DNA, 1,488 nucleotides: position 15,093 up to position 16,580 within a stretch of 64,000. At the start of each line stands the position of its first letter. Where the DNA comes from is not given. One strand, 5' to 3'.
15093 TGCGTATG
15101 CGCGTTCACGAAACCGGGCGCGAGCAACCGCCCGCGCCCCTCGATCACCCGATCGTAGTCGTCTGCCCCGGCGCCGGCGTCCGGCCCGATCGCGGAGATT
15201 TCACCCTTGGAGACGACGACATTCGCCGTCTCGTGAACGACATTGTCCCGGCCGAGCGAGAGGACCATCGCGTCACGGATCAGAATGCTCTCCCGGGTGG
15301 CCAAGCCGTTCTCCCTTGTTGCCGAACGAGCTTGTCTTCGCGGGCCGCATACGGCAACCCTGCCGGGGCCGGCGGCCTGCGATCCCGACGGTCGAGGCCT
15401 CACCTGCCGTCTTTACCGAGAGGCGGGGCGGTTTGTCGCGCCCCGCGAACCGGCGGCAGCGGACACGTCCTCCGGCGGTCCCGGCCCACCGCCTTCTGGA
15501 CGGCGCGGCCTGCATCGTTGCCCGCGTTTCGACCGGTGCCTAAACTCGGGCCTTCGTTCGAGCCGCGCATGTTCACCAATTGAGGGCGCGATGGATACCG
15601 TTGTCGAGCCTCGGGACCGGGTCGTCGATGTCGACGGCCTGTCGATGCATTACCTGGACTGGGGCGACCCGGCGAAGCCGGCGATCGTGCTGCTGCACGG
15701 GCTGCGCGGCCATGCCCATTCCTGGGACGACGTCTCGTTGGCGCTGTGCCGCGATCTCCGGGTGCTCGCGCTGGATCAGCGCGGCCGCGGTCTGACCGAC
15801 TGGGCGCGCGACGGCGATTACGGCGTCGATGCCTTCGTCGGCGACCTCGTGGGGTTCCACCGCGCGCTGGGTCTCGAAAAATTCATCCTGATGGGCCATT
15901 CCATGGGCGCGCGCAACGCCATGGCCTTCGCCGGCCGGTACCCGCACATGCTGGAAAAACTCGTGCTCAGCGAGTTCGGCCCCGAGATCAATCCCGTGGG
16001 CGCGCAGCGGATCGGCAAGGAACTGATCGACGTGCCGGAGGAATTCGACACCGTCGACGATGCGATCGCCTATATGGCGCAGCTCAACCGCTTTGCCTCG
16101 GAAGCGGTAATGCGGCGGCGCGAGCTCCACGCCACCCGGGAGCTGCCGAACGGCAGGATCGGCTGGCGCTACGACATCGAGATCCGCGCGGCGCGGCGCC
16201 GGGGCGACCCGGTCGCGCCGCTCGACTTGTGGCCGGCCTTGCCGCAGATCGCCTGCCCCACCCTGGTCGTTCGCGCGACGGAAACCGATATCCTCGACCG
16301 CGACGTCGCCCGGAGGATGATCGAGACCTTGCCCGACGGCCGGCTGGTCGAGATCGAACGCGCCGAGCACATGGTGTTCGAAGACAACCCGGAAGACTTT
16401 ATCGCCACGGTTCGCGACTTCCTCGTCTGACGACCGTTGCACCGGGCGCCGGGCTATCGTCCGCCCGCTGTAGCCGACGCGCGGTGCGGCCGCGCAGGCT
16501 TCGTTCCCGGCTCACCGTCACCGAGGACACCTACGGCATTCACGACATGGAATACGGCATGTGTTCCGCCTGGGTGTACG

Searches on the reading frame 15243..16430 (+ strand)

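Call 53: search_protein_families(library=pfam, proteins=[window:15243-16430:+], max_evalue=0.0001)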
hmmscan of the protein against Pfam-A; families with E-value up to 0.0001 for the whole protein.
window:15243-16430:+ (395 aa): 3 families
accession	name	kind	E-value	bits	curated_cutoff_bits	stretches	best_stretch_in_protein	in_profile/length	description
PF00561.26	Abhydrolase_1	-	3.7e-23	82.9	25.8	1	146-244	1-101/245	alpha/beta hydrolase fold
PF12697.13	Abhydrolase_6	-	2.7e-21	77.7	26.3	1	148-388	1-216/217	Alpha/beta hydrolase family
PF12146.15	Hydrolase_4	-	6.6e-17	62.1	27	1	143-243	2-107/239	Serine aminopeptidase, S33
